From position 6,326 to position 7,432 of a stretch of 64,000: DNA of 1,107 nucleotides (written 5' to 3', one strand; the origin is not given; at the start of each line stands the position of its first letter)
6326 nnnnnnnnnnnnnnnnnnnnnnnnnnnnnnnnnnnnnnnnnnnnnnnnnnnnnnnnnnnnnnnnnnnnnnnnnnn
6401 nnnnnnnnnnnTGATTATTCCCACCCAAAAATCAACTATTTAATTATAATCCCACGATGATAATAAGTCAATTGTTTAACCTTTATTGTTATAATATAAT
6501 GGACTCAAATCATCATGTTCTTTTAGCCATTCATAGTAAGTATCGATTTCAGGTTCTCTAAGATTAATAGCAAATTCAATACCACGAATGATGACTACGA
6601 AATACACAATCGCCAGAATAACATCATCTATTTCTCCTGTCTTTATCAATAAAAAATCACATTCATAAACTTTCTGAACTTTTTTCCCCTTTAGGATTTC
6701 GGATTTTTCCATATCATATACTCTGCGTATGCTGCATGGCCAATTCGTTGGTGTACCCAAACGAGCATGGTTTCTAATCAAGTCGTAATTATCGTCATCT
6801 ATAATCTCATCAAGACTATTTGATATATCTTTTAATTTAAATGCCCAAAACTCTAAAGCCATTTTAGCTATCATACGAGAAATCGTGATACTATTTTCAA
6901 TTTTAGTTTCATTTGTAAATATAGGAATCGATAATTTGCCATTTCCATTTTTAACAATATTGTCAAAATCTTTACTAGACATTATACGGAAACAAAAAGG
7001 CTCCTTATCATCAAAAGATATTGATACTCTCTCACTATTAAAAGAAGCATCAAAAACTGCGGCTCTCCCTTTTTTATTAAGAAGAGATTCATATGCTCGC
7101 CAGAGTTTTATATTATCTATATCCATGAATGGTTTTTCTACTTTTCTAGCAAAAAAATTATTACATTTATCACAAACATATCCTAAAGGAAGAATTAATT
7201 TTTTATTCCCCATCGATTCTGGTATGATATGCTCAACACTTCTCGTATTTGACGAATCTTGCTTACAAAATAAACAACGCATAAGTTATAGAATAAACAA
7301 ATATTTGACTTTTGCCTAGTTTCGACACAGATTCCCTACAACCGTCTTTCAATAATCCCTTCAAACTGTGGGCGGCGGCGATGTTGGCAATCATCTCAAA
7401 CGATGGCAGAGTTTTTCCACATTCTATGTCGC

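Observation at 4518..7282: HNH + PIN-GNAT-ASCH + ASCH operon: candidate acetylation-based nucleic-acid conflict or defence system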

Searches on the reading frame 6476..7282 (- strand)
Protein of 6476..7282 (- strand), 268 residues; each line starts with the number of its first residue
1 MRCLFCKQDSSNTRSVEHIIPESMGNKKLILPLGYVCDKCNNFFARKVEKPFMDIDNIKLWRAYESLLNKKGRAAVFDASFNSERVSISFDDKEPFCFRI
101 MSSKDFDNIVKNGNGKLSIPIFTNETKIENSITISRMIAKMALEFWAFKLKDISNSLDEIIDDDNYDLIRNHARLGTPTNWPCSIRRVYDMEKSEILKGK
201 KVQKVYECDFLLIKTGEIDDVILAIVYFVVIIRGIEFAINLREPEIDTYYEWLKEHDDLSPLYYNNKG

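Call 3: search_protein_families(library=pfam, proteins=[window:6476-7282:-], max_evalue=0.01)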
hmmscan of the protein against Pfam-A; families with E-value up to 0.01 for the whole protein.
window:6476-7282:- (268 aa): 1 family
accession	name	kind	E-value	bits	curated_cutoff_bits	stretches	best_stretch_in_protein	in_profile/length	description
PF14279.12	HNH_5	-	5.8e-13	49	27.5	1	3-53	1-52/56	HNH endonuclease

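Call 4: search_protein_families(library=padloc, proteins=[window:6476-7282:-], max_evalue=0.01)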
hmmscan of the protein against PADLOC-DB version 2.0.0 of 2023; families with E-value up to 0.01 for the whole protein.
window:6476-7282:- (268 aa): 3 families
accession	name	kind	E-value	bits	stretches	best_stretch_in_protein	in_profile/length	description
PDLC00321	PtuB1|PtuB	-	0.00036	18.4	1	2-74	41-115/223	Unknown function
PDLC00331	PtuB1|PtuB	-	0.00096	16.8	1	2-47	36-83/222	Unknown function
PDLC00335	PtuB1|PtuB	-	0.0027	15.3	1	2-43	50-97/214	Unknown function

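Call 5: search_protein_families(library=ncbifam, proteins=[window:6476-7282:-], max_evalue=0.01)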
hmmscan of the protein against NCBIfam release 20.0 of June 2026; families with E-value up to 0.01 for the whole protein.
window:6476-7282:- (268 aa): 0 families

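Call 21: find_homologous_proteins(query=window:6476-7282:-)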
Query window:6476-7282:- (268 aa): 307 proteins with E <= 0.001 among 702 candidates; the best 120 are listed.
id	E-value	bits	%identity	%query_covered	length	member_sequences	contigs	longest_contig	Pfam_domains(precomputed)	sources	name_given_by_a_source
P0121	3.7e-178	609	100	100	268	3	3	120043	PF14279.13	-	-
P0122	6.0e-129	447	72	98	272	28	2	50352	PF14279.13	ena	-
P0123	5.8e-99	349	59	98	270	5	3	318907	PF14279.13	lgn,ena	-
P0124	1.7e-96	341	58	98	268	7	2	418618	PF14279.13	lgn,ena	-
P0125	1.6e-83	298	52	98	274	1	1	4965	PF14279.13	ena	-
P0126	6.0e-81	290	52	98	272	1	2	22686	PF14279.13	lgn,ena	-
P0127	7.0e-81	290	51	100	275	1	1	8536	PF14279.13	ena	-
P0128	2.4e-80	288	49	99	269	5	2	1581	PF14279.13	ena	-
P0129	6.7e-80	286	53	98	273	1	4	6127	PF14279.13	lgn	-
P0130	7.5e-80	286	49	99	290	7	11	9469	PF14279.13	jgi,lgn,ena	-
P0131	1.1e-78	282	51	98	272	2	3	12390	PF14279.13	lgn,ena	-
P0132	5.8e-78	280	50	98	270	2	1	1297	PF14279.13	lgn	-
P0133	1.3e-77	279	48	99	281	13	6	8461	PF14279.13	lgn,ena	-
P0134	1.4e-77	279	53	100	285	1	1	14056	PF14279.13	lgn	-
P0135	2.4e-77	278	50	99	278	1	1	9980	PF14279.13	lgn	-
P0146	4.2e-75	271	49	99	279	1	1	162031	PF14279.13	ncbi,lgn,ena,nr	ncbi:MAG: HNH endonuclease [Lachnospiraceae bacterium]|nr:HNH endonuclease [Lachnospiraceae bacteriu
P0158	8.6e-74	266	49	99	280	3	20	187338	PF14279.13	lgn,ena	-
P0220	3.1e-58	215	43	100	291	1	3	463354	PF14279.13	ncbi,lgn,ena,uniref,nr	ncbi:HNH endonuclease [Pygmaiobacter massiliensis]|uniref:HNH endonuclease n=1 Tax=Pygmaiobacter mas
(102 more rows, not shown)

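Call 22: find_encoding_contigs(protein=P0122, flank=6000, max_places=3)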
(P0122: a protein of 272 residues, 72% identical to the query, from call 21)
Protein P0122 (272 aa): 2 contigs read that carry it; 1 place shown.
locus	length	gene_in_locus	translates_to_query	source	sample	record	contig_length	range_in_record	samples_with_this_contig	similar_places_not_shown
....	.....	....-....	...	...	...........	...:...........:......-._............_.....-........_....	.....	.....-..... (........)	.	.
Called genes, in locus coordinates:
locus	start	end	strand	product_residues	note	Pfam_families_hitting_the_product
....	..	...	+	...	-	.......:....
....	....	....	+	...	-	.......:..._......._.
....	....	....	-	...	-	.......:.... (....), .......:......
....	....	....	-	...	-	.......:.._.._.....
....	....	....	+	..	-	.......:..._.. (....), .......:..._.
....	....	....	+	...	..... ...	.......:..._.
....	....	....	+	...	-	-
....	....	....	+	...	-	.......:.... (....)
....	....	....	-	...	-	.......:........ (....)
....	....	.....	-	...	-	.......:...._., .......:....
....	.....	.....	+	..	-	-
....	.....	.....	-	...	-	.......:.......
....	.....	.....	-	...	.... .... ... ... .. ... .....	-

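Call 23: find_encoding_contigs(protein=P0123, flank=6000, max_places=3)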
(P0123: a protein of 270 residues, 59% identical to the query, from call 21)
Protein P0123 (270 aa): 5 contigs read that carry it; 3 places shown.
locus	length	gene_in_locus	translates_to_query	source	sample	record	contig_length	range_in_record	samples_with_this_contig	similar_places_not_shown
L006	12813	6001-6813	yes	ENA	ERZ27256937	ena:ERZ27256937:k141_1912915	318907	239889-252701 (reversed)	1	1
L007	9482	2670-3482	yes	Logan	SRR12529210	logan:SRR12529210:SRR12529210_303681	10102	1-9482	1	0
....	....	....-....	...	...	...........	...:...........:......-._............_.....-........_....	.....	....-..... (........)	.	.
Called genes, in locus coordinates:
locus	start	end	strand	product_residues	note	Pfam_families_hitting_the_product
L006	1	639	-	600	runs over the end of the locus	PF00009:GTP_EFTU, PF00071:Ras (weak), PF03144:GTP_EFTU_D2, PF00679:EFG_C, PF06421:LepA_C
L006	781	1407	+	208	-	PF01914:MarC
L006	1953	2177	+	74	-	PF12728:HTH_17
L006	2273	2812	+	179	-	PF13207:AAA_17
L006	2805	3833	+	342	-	-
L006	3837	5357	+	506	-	-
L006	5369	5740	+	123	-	PF04266:ASCH (weak)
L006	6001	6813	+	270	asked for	PF14279:HNH_5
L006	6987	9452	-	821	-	PF10544:T5orf172 (weak), PF04851:ResIII (faint)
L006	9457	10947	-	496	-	PF07669:Eco57I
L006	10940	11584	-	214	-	-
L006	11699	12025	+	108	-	PF13560:HTH_31 (weak), PF01381:HTH_3, PF13443:HTH_26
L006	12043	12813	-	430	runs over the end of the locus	PF04326:SLFN_AlbA_2, PF13749:HATPase_c_4, PF13412:HTH_24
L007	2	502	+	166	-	?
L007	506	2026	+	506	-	-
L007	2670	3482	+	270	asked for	PF14279:HNH_5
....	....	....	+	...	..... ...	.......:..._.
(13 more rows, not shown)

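Call 24: find_encoding_contigs(protein=P0124, flank=6000, max_places=3)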
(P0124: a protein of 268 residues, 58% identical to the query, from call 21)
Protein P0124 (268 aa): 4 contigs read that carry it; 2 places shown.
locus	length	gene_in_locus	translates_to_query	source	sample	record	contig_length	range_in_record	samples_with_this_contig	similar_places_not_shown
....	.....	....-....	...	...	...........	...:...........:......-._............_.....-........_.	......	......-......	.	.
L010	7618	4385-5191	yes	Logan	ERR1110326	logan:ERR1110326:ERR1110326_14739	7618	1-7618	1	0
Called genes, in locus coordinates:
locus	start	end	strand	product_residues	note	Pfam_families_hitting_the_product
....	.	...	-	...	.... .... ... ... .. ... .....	-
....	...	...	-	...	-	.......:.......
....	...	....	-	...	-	-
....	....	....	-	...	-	-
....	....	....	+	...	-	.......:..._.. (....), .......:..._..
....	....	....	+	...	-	-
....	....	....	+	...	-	-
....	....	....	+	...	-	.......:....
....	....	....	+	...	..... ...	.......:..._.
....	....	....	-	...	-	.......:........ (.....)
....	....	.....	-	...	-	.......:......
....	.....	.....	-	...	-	-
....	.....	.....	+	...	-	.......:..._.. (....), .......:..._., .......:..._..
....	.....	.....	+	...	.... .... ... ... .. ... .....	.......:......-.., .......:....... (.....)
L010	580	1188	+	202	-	PF13207:AAA_17, PF13238:AAA_18 (weak)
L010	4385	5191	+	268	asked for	PF14279:HNH_5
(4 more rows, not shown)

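Call 28: find_encoding_contigs(protein=P0146, flank=6000, max_places=2)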
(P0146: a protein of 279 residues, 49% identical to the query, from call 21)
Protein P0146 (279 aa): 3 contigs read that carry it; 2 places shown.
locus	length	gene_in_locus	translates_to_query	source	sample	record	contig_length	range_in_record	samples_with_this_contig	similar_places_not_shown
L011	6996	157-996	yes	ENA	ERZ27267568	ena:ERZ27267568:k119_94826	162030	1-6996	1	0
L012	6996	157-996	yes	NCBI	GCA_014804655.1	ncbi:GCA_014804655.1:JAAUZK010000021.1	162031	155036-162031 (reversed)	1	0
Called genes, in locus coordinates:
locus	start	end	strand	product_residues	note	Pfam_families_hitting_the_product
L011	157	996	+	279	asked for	PF14279:HNH_5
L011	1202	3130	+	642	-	PF27347:YeeR_C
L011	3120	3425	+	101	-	-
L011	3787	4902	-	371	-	PF14072:DndB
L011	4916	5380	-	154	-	-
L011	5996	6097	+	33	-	-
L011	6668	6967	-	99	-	-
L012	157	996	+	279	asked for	PF14279:HNH_5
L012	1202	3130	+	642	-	PF27347:YeeR_C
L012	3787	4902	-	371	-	PF14072:DndB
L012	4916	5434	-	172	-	-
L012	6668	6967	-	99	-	-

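Call 29: find_encoding_contigs(protein=P0220, flank=6000, max_places=2)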
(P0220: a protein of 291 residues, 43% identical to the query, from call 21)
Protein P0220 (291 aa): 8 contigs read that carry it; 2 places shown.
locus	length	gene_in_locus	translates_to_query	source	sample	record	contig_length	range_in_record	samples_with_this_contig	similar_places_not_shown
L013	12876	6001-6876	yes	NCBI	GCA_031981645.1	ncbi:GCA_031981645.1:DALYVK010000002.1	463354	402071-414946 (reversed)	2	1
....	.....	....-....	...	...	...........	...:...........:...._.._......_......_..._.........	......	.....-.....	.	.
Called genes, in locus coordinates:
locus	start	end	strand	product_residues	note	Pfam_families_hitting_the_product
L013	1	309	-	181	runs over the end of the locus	-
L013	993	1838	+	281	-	-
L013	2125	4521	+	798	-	PF02534:T4SS-DNA_transf, PF10412:TrwB_AAD_bind, PF12696:TraG-D_C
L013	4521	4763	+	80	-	-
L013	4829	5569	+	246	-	PF21984:DnaD_N (faint), PF01978:TrmB (weak), PF13730:HTH_36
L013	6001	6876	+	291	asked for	PF14279:HNH_5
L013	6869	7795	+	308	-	-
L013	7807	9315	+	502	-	-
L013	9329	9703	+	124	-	-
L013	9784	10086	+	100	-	-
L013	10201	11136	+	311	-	PF14088:DUF4268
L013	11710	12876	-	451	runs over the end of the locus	PF13520:AA_permease_2, PF00324:AA_permease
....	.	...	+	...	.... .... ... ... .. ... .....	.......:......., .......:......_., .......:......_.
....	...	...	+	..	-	-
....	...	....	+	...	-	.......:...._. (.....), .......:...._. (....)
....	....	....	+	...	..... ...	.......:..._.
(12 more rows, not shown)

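Call 30: find_encoding_contigs(protein=P0158, flank=6000, max_places=3)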
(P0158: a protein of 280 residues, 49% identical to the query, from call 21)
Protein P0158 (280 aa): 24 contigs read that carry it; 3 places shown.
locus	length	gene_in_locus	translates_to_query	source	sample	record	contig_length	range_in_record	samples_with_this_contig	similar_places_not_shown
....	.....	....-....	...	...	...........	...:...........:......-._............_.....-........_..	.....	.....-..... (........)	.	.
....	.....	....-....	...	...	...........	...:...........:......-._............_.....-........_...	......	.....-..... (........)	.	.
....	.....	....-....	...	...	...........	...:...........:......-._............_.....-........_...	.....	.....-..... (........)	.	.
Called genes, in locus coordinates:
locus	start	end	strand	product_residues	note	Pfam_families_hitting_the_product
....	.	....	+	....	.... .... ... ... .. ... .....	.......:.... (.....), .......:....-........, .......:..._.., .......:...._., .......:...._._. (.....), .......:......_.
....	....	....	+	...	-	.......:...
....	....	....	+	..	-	-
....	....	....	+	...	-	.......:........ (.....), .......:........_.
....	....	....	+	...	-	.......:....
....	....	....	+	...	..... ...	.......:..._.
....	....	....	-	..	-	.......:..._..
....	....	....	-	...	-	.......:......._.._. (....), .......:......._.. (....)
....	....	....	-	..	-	-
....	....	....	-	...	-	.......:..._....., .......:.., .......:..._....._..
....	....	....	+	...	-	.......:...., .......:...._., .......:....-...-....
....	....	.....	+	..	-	-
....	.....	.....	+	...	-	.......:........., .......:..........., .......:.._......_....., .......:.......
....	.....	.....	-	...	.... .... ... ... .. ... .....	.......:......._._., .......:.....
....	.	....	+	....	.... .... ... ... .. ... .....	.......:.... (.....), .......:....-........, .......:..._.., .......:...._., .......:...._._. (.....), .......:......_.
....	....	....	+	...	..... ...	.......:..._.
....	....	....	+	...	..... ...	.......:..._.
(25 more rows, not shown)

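Call 35: find_related_loci(query=A2, collection=metagenome_contigs, flank=10000)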
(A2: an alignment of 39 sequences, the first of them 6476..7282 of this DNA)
Query A2 (268 aa) in metagenome_contigs; peptide patterns used: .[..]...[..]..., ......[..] (x = any residue, [..] = any of these).
600 stretches matched a pattern (row limit reached: there are more); 358 encode a relative of the query (tblastn E <= 1e-3); the best 80 are kept; 80 distinct loci.
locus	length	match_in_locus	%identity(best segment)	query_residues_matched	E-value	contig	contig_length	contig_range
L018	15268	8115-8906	72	1-263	2e-132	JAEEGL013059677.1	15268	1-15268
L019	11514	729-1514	57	1-262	1e-100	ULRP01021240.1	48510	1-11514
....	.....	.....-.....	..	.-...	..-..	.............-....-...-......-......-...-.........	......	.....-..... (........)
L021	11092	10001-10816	48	1-263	3e-73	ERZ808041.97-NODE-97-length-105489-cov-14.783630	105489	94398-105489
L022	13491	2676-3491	42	1-265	7e-67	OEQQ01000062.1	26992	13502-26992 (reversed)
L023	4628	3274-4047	40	1-265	3e-62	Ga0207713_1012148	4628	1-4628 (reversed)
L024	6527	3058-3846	41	1-263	4e-61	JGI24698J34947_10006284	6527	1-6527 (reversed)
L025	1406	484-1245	41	1-263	8e-63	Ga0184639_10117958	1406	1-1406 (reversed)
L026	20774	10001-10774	40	2-268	6e-59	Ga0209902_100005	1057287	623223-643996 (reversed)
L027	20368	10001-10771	40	1-265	2e-58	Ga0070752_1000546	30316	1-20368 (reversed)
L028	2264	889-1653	40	1-263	8e-59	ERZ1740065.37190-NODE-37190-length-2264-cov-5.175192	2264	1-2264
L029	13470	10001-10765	40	1-263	5e-58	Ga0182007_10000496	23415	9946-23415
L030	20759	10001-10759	40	1-263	2e-57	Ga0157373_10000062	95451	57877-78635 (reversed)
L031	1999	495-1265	38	1-265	3e-58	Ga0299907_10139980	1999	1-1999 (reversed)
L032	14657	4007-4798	40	1-266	9e-56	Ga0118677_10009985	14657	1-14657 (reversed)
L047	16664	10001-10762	37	1-263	6e-53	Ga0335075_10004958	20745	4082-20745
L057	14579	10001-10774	36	1-265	1e-50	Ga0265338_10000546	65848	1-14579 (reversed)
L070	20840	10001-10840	39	1-262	3e-47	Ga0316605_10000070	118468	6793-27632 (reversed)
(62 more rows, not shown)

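Call 47: search_solved_structures(query=A2, max_evalue=1)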
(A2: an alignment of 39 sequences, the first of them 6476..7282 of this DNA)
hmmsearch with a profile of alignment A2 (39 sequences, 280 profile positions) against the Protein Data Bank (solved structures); distinct sequences matched with E-value up to 1: 1.
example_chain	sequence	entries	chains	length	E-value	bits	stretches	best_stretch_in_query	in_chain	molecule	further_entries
1ue8_A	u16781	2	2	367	0.71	12.3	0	137-174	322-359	367aa long hypothetical cytochrome P450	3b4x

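Call 50: search_protein_families(library=phrogs, proteins=[window:6476-7282:-], max_evalue=0.01)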
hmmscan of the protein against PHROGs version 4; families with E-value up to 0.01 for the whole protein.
window:6476-7282:- (268 aa): 4 families
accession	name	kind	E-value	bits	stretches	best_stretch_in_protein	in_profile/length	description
phrog_26663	-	unknown function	1.8e-06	28.3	1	2-91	36-120/324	-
phrog_35254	-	unknown function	6.1e-05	23.7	1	2-65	6-70/365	-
phrog_6050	-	DNA, RNA and nucleotide metabolism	0.00017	21.6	1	2-43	313-356/402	HNH endonuclease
phrog_2214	-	DNA, RNA and nucleotide metabolism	0.0011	19.2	1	2-102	195-294/429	HNH endonuclease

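Call 54: predict_structure(alignment_id=A2)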
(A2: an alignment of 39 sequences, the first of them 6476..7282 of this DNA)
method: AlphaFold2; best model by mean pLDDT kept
length: 268 residues; sequences in the alignment: 39
mean_pLDDT: 91.2   pTM: 0.89
mean pLDDT of the five models: 91.2, 91.1, 91.1, 90.7, 89.7
residues with pLDDT >= 90: 188; 70-90: 75; 50-70: 2; < 50: 3
segments of 3 or more residues with pLDDT < 50: 266-268
pLDDT, mean of each block of 10 residues (from residue 1): 96 92 87 95 96 94 87 90 89 78 85 86 92 98 97 94 96 95 95 84 87 93 95 94 97 96 69
secondary structure, 60 per line:
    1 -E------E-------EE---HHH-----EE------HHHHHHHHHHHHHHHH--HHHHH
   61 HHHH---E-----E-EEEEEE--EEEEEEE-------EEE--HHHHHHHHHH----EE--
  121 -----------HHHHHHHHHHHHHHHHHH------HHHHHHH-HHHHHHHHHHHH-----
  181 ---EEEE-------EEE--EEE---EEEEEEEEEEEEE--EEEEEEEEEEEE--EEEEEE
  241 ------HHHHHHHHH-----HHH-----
elements in order: H38-53 H56-64 E76-81 E84-90 E98-100 H103-112 H132-149 H156-162 H164-175 E184-187 E195-197 E200-202 E206-218 E221-232 E235-240 H247-255

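Call 57: fold_search(model_id=the predicted structure, library=pdb)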
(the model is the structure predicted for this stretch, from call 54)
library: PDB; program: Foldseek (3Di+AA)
matches with E <= 10: 635; with E <= 0.001: 0
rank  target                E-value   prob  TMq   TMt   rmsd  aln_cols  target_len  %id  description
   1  3jcg_E                9.1e-02  0.25  0.17  0.14  16.8       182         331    7  Cryo-EM structure of the magnesium channel CorA in the magnesium-free, asymmetric open state I (released 2016-02-17)
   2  5xnl_P                1.8e-01  0.16  0.11  0.14  11.4        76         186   10  Structure of stacked C2S2M2-type PSII-LHCII supercomplex from Pisum sativum (released 2017-09-20)
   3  3b18                  1.8e-01  0.13  0.18  0.24  15.3       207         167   12  Rv0098 of Mycobacterium tuberculosis with ordered loop between beta-4 and beta-5 (released 2012-06-06)
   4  4rth_A                2.0e-01  0.16  0.10  0.15  11.9        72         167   10  The crystal structure of PsbP from Zea mays (released 2015-03-11)
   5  2vu4                  2.3e-01  0.08  0.10  0.16  13.3       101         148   11  Structure of PsbP protein from Spinacia oleracea at 1.98 A resolution (released 2009-07-21)
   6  2pfc                  2.6e-01  0.13  0.19  0.28  15.8       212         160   11  Structure of Mycobacterium tuberculosis Rv0098 (released 2008-04-08)
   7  9grx_0                3.2e-01  0.09  0.09  0.14  11.1        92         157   17  NDH-PSI-LHCI supercomplex from S. oleracea (released 2025-02-12)
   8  4rti                  3.6e-01  0.13  0.10  0.14  11.8        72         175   14  The crystal structure of PsbP from Spinacia oleracea (released 2015-03-11)
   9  6kac_P                4.8e-01  0.04  0.12  0.15  19.9       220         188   10  Cryo-EM structure of the C2S2-type PSII-LHCII supercomplex from Chlamydomonas reihardtii (released 2019-10-23)
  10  9i4t_P                5.1e-01  0.11  0.10  0.15  11.6        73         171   11  Photosystem II from Arabidopsis thaliana (released 2026-03-25)
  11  9ixq_A                6.1e-01  0.08  0.10  0.10   9.6        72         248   10  Crystal structure of OXA-17 (released 2024-10-23)
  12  8zwc_B                6.4e-01  0.11  0.10  0.08   8.1        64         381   11  Cryo-EM Structure of the BLOC-3 complex (released 2025-12-17)
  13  1v2b_B                6.8e-01  0.04  0.10  0.15  19.8       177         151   11  Crystal Structure of PsbP Protein in the Oxygen-Evolving Complex of Photosystem II from Higher Plants (released 2004-05-18)
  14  7q3e_B                6.8e-01  0.03  0.13  0.09  19.3       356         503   11  Structure of the mouse CPLANE-RSG1 complex (released 2022-04-06)
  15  8q4d_A                7.2e-01  0.06  0.13  0.10  21.5       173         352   12  IstA-IstB(E167Q) Strand Transfer Complex (released 2024-07-10)
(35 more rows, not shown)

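Call 59: search_protein_families(library=pfam, alignment_id=A2, max_evalue=1)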
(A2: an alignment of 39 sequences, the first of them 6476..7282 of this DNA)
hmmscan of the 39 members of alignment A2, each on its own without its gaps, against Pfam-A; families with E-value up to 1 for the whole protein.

A. member 1, window:6476-7282:- (268 aa): 2 families
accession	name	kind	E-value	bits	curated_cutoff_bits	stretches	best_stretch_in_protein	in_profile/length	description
PF14279.12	HNH_5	-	5.8e-13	49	27.5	1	3-53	1-52/56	HNH endonuclease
PF01844.29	HNH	-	0.016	15.8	21.4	1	3-42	1-42/47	HNH endonuclease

B. families by the number of members that match (of 39 scanned): 18 families
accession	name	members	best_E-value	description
PF14279.12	HNH_5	39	2.3e-14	HNH endonuclease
PF01844.29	HNH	29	0.0026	HNH endonuclease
PF02945.21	Endonuclease_7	3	0.049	Recombination endonuclease VII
PF06689.19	zf-C4_ClpX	2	0.16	ClpX C4-type zinc finger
PF07076.17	DUF1344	1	0.0058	Protein of unknown function (DUF1344)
PF13117.11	Cag12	1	0.022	Cag pathogenicity island protein Cag12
PF25306.1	DUF7880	1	0.057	Domain of unknown function (DUF7880)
PF17026.10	zf-RRPl_C4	1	0.065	Putative ribonucleoprotein zinc-finger pf C4 type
PF21459.3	INI1_DNA-bd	1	0.073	SWI/SNF Subunit INI1, DNA binding domain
PF09608.15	Alph_Pro_TM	1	0.081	Putative transmembrane protein (Alph_Pro_TM)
PF21269.3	TreT_GT1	1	0.11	Trehalose synthase, N-terminal domain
PF08909.16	DUF1854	1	0.12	Domain of unknown function (DUF1854)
PF22351.2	TraH_VirB8-like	1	0.15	TraH VirB8-like domain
PF19670.4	DUF6173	1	0.17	Family of unknown function (DUF6173)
PF18634.6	RXLR_WY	1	0.18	RXLR phytopathogen effector protein WY-domain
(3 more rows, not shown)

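Call 63: fold_search(model_id=the predicted structure, library=viral)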
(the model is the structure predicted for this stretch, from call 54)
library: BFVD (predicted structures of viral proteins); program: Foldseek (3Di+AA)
matches with E <= 10: 712; with E <= 0.001: 0
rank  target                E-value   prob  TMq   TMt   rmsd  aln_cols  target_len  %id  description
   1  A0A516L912            4.8e-02  0.08  0.10  0.11  25.0       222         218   11  (no name in the UniProt tables at hand)
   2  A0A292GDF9            6.4e-02  0.10  0.12  0.14  18.8       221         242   11  (no name in the UniProt tables at hand)
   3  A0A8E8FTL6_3          1.4e-01  0.11  0.14  0.04  22.4       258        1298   10  Polyprotein [Bemisia tabaci pesti-like virus 1]
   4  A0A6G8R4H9            1.5e-01  0.57  0.14  0.35   9.1        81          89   10  (no name in the UniProt tables at hand)
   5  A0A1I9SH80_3          1.5e-01  0.15  0.18  0.05  19.6       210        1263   11  Genome polyprotein [Botrytis cinerea betaendornavirus 1]
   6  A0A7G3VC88            1.5e-01  0.08  0.14  0.09  16.9       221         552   11  Uncharacterized protein [Arthrobacter phage Bumble]
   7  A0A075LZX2            1.6e-01  0.28  0.12  0.24   9.5        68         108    9  Uncharacterized protein [Staphylococcus phage phiBU01]
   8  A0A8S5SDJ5            2.0e-01  0.23  0.11  0.06  16.2        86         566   13  Tail fiber protein [Siphoviridae sp. ctnpt50]
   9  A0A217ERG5            2.4e-01  0.06  0.12  0.13  16.5       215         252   10  Uncharacterized protein [Bacillus phage vB_BsuM-Goe3]
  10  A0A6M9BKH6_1          3.0e-01  0.03  0.09  0.03  22.1       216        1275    9  Uncharacterized protein (Fragment) [Trichosanthes kirilowii picorna-like virus]
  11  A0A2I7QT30            3.4e-01  0.47  0.14  0.43   7.6        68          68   13  (no name in the UniProt tables at hand)
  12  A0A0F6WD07            3.4e-01  0.41  0.14  0.27   4.9        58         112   22  Uncharacterized protein [Sinorhizobium phage phiN3]
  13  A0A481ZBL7            3.4e-01  0.04  0.13  0.13  22.6       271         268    9  Uncharacterized protein [Pithovirus LCPAC403]
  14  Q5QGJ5                3.6e-01  0.02  0.10  0.07  42.5       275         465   11  (no name in the UniProt tables at hand)
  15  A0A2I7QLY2            4.0e-01  0.33  0.12  0.40   7.0        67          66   12  (no name in the UniProt tables at hand)
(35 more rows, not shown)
